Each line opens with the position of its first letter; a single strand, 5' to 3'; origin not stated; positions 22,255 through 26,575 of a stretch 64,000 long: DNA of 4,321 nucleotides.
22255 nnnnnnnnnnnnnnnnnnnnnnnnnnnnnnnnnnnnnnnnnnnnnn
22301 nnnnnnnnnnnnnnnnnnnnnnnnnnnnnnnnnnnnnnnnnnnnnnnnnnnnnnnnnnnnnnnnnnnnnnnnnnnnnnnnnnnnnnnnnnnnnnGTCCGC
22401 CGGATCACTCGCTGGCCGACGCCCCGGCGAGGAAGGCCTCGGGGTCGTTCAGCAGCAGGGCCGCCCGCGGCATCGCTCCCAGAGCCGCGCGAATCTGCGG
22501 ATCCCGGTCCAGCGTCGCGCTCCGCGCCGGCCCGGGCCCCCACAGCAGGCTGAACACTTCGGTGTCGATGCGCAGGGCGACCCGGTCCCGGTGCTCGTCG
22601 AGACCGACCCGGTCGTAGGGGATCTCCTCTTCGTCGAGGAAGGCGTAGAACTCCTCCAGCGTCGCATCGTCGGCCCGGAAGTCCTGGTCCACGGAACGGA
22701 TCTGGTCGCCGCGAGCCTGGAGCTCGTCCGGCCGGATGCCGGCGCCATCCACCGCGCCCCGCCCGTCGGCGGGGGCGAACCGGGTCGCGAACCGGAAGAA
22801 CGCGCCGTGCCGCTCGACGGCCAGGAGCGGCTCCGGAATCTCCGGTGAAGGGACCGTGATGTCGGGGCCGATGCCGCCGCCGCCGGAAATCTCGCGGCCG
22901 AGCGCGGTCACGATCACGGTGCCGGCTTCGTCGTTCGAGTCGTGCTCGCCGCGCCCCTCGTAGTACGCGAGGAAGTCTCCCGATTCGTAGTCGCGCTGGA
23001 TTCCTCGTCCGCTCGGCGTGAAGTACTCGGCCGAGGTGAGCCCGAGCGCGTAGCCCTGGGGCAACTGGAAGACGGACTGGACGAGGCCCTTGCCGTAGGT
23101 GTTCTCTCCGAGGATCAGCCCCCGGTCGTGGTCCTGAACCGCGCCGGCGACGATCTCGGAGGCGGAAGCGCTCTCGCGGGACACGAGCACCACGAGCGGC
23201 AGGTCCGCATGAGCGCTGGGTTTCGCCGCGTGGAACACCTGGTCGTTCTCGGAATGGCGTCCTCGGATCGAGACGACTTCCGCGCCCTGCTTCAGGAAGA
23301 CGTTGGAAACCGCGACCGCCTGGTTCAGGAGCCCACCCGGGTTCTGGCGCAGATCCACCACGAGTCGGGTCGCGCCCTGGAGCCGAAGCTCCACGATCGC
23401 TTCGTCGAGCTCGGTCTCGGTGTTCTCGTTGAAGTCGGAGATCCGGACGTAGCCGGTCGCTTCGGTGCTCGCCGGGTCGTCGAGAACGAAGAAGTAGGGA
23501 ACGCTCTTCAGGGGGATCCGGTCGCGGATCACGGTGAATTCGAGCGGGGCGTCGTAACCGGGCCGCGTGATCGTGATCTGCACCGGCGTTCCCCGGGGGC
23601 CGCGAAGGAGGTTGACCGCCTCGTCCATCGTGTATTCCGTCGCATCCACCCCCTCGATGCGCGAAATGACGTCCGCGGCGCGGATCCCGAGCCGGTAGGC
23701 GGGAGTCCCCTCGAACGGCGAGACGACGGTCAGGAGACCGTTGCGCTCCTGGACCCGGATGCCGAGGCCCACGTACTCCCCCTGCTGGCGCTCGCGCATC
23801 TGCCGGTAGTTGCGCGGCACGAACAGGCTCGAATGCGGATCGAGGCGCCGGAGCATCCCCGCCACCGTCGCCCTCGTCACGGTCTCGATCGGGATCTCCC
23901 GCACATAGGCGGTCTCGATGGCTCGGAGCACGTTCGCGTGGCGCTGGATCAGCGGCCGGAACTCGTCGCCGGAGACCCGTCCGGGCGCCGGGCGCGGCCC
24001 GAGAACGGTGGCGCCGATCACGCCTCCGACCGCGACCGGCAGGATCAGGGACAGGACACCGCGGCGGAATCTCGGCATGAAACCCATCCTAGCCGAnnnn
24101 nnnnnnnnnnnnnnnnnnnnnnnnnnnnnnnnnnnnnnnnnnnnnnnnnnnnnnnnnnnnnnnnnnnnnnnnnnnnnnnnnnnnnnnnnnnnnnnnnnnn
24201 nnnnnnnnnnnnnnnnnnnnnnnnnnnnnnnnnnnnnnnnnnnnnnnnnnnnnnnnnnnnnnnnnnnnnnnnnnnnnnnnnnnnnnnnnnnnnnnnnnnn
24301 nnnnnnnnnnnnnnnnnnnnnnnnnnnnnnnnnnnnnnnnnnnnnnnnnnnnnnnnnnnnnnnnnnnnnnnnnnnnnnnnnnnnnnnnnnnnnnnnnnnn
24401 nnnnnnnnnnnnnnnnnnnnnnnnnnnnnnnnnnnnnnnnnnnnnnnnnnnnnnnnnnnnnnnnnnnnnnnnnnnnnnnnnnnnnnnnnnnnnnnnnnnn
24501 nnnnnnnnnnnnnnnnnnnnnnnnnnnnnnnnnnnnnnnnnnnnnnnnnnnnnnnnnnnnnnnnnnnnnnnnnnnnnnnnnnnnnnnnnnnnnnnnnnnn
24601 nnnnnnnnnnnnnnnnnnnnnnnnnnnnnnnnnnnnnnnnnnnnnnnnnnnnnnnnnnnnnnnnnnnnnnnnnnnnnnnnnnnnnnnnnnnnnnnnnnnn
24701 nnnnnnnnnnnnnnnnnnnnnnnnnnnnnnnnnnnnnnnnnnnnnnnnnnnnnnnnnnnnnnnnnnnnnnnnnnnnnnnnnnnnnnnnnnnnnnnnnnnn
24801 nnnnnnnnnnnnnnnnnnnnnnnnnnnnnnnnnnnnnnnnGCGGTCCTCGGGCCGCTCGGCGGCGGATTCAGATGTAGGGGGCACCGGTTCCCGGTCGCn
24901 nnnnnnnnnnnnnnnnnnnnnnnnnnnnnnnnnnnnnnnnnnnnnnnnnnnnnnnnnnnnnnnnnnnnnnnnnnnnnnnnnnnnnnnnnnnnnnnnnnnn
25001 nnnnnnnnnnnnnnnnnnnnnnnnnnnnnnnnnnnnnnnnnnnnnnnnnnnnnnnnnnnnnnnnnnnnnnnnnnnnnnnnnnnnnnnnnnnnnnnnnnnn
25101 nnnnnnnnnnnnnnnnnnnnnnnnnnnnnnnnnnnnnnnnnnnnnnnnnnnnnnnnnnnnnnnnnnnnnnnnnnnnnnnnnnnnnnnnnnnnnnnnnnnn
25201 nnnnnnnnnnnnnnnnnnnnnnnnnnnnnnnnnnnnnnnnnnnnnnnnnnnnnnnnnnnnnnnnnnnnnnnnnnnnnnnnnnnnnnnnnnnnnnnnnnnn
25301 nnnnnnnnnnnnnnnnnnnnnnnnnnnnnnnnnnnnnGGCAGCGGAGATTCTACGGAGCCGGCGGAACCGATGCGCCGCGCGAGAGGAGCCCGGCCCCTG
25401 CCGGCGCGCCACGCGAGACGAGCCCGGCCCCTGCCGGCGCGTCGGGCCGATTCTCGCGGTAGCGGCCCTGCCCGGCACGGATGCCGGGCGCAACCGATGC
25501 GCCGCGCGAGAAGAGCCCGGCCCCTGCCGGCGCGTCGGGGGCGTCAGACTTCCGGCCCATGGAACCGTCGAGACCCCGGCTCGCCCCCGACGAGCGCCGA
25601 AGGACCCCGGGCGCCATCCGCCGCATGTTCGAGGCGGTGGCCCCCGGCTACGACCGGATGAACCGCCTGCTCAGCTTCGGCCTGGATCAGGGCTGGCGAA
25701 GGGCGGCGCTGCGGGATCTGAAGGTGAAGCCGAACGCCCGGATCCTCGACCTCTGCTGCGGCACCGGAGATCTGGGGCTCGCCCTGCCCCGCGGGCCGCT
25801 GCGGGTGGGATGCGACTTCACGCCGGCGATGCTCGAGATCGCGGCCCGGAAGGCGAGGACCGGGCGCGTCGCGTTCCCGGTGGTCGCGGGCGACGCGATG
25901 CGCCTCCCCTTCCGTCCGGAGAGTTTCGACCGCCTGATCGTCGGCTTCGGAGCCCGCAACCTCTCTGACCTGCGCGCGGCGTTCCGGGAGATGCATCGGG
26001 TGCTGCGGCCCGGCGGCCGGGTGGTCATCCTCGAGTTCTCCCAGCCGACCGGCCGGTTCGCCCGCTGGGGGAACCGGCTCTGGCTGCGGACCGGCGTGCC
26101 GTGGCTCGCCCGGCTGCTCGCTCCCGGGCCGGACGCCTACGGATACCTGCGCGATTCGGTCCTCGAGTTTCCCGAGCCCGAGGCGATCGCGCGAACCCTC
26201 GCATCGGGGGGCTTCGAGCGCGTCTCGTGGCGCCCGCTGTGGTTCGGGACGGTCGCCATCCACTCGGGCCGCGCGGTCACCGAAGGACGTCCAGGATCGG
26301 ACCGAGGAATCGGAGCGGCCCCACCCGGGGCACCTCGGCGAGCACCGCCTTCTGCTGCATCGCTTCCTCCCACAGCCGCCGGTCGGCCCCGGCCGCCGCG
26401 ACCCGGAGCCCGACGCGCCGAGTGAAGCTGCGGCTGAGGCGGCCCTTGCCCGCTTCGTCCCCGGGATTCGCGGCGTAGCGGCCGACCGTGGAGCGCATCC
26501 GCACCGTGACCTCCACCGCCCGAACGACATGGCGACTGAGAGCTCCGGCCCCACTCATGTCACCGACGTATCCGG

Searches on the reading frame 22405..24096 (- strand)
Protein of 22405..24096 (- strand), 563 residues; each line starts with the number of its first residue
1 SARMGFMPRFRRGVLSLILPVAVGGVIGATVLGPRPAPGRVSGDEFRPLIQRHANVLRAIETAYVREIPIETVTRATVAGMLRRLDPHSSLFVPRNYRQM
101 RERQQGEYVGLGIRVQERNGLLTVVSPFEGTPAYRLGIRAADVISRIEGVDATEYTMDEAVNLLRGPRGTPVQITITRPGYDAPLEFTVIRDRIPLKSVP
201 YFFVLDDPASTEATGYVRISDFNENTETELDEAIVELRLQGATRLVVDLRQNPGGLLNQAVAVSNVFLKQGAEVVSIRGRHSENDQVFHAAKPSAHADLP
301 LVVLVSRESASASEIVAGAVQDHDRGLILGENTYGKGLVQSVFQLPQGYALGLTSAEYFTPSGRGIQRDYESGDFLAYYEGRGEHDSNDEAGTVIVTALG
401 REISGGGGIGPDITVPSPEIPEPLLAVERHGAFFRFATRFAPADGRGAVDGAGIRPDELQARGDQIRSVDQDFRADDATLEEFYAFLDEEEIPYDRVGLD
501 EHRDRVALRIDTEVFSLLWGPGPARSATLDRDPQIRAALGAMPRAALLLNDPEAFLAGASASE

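Call 61: search_protein_families(library=pfam, proteins=[window:22405-24096:-], max_evalue=0.001)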
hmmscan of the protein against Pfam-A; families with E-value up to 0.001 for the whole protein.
window:22405-24096:- (563 aa): 4 families
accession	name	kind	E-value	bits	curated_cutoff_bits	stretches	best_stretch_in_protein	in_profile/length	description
PF03572.23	Peptidase_S41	-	3.5e-49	167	24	1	214-368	2-156/165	Peptidase family S41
PF17820.7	PDZ_6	-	6.2e-09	35.9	27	1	128-178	6-54/54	PDZ domain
PF13180.12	PDZ_2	-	4.2e-08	33.8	27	1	110-183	2-74/80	PDZ domain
PF00595.29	PDZ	-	3.1e-07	31.1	23.2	1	102-176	5-80/81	PDZ domain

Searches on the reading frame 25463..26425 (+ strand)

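Call 61: search_protein_families(library=pfam, proteins=[window:25463-26425:+], max_evalue=0.001)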
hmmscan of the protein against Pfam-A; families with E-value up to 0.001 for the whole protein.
window:25463-26425:+ (320 aa): 6 families
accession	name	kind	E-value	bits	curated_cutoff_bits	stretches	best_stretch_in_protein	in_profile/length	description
PF01209.24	Ubie_methyltran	-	1.5e-50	172.2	20.1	1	52-269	9-231/233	ubiE/COQ5 methyltransferase family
PF13649.12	Methyltransf_25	-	1.8e-18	67.4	27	1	94-185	1-97/97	Methyltransferase domain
PF08241.18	Methyltransf_11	-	1.9e-17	64.1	21.2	1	95-189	1-95/95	Methyltransferase domain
PF13847.12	Methyltransf_31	-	1.2e-11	45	27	1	89-193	2-113/145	Methyltransferase domain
PF08242.18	Methyltransf_12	-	7.2e-09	36.7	30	1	95-187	1-98/98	Methyltransferase domain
PF13489.12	Methyltransf_23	-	4.5e-06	26.9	27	1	88-208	20-134/164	Methyltransferase domain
